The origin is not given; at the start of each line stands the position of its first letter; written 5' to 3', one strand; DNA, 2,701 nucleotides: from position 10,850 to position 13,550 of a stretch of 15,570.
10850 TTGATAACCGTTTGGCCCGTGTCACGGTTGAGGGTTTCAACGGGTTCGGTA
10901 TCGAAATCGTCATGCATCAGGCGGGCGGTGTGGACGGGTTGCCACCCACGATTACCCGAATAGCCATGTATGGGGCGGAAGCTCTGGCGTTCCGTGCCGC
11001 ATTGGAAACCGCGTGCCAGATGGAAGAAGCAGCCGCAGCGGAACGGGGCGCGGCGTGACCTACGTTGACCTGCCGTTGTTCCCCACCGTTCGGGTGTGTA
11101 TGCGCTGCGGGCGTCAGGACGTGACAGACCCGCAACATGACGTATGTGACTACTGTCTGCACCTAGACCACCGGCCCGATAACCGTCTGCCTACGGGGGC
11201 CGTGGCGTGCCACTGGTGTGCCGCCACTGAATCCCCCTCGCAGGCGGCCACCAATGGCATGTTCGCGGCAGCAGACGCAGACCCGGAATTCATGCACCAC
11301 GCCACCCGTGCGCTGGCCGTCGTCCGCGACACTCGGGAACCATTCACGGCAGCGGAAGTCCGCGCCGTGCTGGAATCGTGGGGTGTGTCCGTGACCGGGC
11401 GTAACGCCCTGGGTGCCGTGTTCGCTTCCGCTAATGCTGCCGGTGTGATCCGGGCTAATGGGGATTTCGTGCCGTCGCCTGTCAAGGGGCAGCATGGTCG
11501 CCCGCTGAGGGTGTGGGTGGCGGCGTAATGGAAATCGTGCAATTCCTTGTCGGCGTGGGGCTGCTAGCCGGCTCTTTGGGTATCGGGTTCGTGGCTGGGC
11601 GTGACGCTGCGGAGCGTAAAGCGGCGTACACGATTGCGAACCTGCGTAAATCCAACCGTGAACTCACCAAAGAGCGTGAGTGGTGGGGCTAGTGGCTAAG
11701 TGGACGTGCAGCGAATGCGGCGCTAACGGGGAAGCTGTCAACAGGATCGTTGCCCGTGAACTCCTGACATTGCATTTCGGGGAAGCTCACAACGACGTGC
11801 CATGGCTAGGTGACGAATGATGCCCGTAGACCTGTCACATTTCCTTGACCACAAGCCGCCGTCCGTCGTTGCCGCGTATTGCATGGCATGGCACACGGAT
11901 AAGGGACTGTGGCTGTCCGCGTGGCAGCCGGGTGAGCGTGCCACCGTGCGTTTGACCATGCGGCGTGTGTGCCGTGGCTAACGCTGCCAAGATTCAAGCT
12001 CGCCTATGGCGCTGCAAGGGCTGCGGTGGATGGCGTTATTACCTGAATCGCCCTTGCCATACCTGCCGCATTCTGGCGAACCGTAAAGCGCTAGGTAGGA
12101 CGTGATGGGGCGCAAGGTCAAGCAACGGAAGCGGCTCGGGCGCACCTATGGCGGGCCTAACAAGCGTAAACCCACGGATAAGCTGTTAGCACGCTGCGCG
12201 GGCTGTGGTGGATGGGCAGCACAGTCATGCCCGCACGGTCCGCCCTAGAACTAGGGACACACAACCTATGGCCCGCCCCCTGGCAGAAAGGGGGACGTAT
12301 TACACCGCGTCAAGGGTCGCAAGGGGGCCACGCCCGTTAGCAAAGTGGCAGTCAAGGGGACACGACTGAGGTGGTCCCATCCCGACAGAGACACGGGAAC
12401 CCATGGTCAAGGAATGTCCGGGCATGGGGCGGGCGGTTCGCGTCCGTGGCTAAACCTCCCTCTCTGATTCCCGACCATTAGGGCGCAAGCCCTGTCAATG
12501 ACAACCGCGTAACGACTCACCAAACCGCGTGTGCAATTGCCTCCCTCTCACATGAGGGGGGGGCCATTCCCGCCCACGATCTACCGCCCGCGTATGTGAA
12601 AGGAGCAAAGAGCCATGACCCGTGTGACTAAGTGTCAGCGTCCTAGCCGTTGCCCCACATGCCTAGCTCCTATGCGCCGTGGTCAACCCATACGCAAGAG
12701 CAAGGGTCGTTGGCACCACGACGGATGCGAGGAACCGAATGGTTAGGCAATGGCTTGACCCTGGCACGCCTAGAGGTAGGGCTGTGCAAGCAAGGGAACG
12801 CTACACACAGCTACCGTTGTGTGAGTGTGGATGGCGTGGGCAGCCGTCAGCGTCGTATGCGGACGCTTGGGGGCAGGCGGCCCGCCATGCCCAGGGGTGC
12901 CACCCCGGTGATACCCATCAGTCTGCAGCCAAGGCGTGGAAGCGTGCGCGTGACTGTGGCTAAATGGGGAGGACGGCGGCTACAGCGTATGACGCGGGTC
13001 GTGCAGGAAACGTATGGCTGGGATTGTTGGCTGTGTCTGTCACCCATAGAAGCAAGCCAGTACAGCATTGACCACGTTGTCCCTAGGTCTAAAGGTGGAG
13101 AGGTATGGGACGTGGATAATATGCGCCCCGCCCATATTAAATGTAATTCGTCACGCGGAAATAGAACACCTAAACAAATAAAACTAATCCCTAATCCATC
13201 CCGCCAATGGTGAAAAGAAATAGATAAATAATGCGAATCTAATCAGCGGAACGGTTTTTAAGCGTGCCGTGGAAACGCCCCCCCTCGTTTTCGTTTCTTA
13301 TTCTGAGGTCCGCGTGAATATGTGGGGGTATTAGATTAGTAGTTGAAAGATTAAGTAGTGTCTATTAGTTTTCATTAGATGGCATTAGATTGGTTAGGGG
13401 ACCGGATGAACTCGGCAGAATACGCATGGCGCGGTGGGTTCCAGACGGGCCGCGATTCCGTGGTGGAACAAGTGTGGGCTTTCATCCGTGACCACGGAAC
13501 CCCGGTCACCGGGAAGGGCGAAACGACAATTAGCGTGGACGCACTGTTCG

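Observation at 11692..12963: Array of translationally coupled Cys/His-motif micro-proteins with internal paralogy (candidate early/accessory module)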

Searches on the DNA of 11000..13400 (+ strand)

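Call 3: search_dna_similar(query=window:11000-13400:+, collection=phages, mode=near, max_rows=40)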
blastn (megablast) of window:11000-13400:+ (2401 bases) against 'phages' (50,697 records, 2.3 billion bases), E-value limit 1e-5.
No match.

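Call 33: search_rna_families(source=window, start=12200, end=12660, threshold=evalue, max_evalue=10, show_alignments=3)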
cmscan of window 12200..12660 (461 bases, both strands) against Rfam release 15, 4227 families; matches with E-value up to 10: 2.
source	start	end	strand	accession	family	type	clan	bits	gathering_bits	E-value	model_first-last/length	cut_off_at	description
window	12536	12564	+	RF00502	TCV_Pr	Cis-reg;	-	16.6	40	1.6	1-34/34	no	Turnip crinkle virus (TCV) core promoter hairpin (Pr)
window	12559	12583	-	RF02975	DUF3800-XI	Gene; sRNA;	-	10.7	37.8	9.1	1-48/48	no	DUF3800-XI RNA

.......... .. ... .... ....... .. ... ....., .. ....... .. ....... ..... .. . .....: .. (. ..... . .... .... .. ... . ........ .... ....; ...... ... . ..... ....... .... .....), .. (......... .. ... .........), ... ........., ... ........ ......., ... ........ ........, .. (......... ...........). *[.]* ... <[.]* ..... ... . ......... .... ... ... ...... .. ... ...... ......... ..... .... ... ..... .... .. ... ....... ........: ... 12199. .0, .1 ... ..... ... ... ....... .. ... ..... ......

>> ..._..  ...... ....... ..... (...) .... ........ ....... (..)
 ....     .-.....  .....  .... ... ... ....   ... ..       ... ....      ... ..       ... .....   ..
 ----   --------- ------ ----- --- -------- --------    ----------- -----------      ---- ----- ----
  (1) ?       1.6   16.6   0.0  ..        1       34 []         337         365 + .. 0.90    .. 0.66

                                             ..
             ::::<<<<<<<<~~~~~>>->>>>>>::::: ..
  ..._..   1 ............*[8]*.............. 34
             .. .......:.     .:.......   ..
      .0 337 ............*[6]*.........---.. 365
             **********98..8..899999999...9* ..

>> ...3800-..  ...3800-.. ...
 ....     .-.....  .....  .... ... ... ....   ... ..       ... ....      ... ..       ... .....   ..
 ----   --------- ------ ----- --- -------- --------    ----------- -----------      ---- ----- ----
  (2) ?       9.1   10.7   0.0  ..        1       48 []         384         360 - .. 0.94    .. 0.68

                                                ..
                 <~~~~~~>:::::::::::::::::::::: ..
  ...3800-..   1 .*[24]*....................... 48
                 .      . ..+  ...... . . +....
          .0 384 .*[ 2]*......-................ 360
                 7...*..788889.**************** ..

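Call 45: build_rna_model(alignment_id=A6)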
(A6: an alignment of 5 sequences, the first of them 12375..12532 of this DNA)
Model R1 built from alignment A6 (5 sequences, 165 columns); structure: RNAalifold consensus.
model positions 157; base pairs 32; branch points 3; effective number of sequences 1.53; information 0.589 bits per position. Calibrated on 0.2 Mb of random sequence (short: E-values are rough).
structure used (alignment columns):
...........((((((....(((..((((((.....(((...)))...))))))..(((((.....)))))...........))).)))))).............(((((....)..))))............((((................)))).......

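Call 47: search_with_rna_model(model_id=R1, sources=[window, L001, L003, L004, L006, L007, L008, L009, L012, L013, L017], max_evalue=10, filters=off, show_alignments=0)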
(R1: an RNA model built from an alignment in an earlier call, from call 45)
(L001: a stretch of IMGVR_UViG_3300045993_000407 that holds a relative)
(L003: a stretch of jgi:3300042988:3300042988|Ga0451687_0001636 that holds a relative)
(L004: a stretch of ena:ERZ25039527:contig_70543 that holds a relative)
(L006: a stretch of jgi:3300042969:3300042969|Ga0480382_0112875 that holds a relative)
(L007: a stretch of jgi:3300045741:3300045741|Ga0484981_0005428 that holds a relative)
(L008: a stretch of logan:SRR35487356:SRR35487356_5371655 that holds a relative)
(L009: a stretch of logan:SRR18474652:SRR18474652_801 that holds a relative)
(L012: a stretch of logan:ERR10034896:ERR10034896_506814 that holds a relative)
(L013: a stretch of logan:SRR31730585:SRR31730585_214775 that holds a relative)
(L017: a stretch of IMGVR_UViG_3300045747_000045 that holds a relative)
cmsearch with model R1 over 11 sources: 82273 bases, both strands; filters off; matches with E-value up to 10: 52.
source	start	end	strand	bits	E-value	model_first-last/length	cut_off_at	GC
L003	7761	7916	+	174.2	8.7e-45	1-157/157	no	0.6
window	12375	12532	+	174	1e-44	1-157/157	no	0.61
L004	7249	7405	+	158.5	1.3e-40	1-157/157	no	0.66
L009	5564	5706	+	132.1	1.2e-33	1-157/157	no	0.66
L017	809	949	+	124.2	1.5e-31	1-157/157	no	0.62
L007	6107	6247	+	85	3.5e-21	1-157/157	no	0.65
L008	1956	2096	+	85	3.5e-21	1-157/157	no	0.65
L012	6472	6614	+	24.7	3.3e-05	1-157/157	no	0.66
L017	6388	6491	+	10.9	0.15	1-157/157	no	0.63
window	10821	10979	-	8.9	0.5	1-157/157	no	0.56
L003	2743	2850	-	8.2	0.74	1-157/157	no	0.69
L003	810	894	+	8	0.85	1-157/157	no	0.62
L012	971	1075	+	7.4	1.2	1-157/157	no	0.71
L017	6465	6489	-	7.4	1.3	130-154/157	no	0.72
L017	5139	5255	+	6.9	1.7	1-157/157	no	0.66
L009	1803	1928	+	6.8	1.8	1-157/157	no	0.68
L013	1973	2055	+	6.6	2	1-157/157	no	0.61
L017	6729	6757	-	6.6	2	26-54/157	no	0.66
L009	1125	1224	+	6.5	2.1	1-157/157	no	0.6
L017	7753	7858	-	6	2.8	1-157/157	no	0.63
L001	5946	6031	-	5.9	3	1-157/157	no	0.6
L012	1988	2081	+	5.6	3.7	1-157/157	no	0.65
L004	5952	5967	-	5.6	3.8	33-48/157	no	0.69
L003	3193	3347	+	5.5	3.9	1-157/157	no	0.63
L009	1354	1429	+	5.5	4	17-87/157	no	0.68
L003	6252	6379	+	5.4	4.1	1-157/157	no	0.7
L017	10854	10993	+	5.4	4.3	1-157/157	no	0.68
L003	7865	7878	-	5.3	4.5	106-119/157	no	0.64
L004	6888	6943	+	5.1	4.9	16-88/157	no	0.62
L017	525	594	+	4.9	5.6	21-86/157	no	0.69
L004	3525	3633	+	4.9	5.6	1-157/157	no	0.59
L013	840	858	-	4.9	5.7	31-49/157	no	0.74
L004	7354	7367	-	4.9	5.8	106-119/157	no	0.64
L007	2273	2381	+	4.6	6.6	1-157/157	no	0.58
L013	628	720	+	4.6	6.6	1-157/157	no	0.69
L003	3937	4036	+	4.6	6.9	1-157/157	no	0.67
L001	841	880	+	4.6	6.9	26-54/157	no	0.55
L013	2143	2280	+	4.5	7.1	1-157/157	no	0.64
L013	3275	3335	+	4.4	7.8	23-83/157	no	0.7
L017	3922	4055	+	4.3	7.9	1-157/157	no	0.65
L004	915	1047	-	4.2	8.6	1-157/157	no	0.59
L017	8021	8131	+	4.2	8.6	1-157/157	no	0.6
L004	5977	6085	+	4.1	9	1-157/157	no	0.69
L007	2890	3032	+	4.1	9.3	1-157/157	no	0.63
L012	6088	6099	-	4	9.6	37-48/157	no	0.83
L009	4619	4746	+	4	9.6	1-157/157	no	0.66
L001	1352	1448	-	4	9.8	1-157/157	no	0.67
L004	2281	2303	+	4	10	29-51/157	no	0.61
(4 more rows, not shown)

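Call 48: search_with_rna_model(model_id=R1, sources=[window, L003, L004, L007, L009, L012, L017], max_evalue=0.001, make_alignment=true, show_alignments=0)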
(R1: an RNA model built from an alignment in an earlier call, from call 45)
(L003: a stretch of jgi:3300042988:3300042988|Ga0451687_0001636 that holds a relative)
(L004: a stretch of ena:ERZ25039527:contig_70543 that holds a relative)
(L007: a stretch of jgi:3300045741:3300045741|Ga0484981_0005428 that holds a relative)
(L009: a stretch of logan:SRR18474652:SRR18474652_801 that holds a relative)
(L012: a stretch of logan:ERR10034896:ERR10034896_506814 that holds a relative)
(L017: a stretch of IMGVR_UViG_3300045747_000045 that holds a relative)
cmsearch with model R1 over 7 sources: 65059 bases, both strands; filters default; matches with E-value up to 0.001: 7.
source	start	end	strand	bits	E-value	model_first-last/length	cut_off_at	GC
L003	7761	7916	+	174.3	6.7e-45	1-157/157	no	0.6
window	12375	12532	+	174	7.7e-45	1-157/157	no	0.61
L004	7249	7405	+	158.6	9.6e-41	1-157/157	no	0.66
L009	5564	5706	+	132.2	9.3e-34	1-157/157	no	0.66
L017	809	949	+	124.3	1.1e-31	1-157/157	no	0.62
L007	6107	6247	+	85.1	2.7e-21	1-157/157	no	0.65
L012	6472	6614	+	24.7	2.6e-05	1-157/157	no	0.66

Alignment A7: 7 matches aligned to the model, 224 columns, each read 5' to 3' on its own strand. Consensus structure (alignment columns), stored with it:
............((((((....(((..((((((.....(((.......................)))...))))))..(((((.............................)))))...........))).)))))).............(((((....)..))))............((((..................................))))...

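Call 52: search_with_rna_model(model_id=R1, sources=[L028, L029, L030, L031, L032, L033, L034, L035, L036, L037, L038, L039], max_evalue=0.1)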
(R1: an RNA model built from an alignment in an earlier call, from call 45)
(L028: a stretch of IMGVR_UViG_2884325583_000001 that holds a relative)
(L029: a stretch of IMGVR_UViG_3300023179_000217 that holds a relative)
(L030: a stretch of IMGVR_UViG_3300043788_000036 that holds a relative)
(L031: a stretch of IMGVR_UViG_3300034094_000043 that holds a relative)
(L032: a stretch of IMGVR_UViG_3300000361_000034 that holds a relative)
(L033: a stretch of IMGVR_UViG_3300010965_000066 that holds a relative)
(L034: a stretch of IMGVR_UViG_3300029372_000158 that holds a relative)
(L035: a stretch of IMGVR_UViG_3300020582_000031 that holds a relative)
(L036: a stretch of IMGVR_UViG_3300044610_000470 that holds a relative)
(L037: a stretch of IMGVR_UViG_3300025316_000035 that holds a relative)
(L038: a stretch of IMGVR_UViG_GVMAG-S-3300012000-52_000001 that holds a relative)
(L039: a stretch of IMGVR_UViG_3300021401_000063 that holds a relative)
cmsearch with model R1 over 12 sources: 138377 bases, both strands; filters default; matches with E-value up to 0.1: 1.
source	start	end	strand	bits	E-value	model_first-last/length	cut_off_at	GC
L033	3215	3368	+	92.2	7.3e-23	1-157/157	no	0.67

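Call 100: search_with_rna_model(model_id=R1, sources=[L043, L044, L045, L046, L047, L041, L042, L040, L005, L018], max_evalue=0.1)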
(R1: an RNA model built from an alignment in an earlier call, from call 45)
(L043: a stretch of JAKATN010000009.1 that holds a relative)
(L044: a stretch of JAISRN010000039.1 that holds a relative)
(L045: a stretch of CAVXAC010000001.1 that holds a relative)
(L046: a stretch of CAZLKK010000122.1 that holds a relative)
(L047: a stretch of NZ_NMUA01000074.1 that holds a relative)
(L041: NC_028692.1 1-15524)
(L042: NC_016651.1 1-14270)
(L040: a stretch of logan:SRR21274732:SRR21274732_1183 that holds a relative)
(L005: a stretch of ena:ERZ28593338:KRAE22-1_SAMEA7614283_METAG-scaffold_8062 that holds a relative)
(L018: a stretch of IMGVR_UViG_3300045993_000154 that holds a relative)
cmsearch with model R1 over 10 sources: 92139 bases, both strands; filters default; matches with E-value up to 0.1: 1.
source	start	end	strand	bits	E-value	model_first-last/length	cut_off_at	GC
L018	10837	10977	+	124.3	1.6e-31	1-157/157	no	0.62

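Call 102: search_with_rna_model(model_id=R1, sources=[window, L003, L004, L007, L009, L012, L017, L033], max_evalue=0.001, make_alignment=true)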
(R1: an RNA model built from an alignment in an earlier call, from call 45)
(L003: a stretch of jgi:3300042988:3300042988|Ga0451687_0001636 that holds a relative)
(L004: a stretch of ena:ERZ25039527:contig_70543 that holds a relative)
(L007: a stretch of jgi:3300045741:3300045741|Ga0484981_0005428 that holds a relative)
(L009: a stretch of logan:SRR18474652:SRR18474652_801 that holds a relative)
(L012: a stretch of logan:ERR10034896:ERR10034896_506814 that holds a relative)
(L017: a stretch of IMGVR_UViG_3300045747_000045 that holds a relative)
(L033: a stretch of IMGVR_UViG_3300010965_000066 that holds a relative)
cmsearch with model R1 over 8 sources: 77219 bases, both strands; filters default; matches with E-value up to 0.001: 8.
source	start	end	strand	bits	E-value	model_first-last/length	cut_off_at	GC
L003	7761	7916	+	174.3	7.9e-45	1-157/157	no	0.6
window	12375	12532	+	174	9.1e-45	1-157/157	no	0.61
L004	7249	7405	+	158.6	1.1e-40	1-157/157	no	0.66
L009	5564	5706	+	132.2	1.1e-33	1-157/157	no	0.66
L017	809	949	+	124.3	1.3e-31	1-157/157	no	0.62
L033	3215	3368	+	92.2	4.1e-23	1-157/157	no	0.67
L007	6107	6247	+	85.1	3.2e-21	1-157/157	no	0.65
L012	6472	6614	+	24.7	3e-05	1-157/157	no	0.66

Alignment A14: 8 matches aligned to the model, 226 columns, each read 5' to 3' on its own strand. Consensus structure (alignment columns), stored with it:
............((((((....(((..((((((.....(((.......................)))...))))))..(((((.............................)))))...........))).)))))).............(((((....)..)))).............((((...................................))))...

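Call 111: search_with_rna_model(model_id=R1, sources=[L048, L049, L050, L041, L042], max_evalue=1, filters=off, show_alignments=2)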
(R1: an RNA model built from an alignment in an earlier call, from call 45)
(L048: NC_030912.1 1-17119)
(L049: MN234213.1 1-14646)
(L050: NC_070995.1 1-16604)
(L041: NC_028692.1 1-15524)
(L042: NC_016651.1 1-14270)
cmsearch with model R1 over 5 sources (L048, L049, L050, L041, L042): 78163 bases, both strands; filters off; matches with E-value up to 1: 5.
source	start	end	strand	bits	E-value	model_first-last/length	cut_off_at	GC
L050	16399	16453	+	10.7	0.16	97-154/157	no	0.62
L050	15964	16059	+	9.6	0.32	1-157/157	no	0.66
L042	8236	8398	+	9.4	0.34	1-157/157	no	0.64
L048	15344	15459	+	9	0.45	1-157/157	no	0.69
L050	10367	10518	-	8.7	0.52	1-157/157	no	0.7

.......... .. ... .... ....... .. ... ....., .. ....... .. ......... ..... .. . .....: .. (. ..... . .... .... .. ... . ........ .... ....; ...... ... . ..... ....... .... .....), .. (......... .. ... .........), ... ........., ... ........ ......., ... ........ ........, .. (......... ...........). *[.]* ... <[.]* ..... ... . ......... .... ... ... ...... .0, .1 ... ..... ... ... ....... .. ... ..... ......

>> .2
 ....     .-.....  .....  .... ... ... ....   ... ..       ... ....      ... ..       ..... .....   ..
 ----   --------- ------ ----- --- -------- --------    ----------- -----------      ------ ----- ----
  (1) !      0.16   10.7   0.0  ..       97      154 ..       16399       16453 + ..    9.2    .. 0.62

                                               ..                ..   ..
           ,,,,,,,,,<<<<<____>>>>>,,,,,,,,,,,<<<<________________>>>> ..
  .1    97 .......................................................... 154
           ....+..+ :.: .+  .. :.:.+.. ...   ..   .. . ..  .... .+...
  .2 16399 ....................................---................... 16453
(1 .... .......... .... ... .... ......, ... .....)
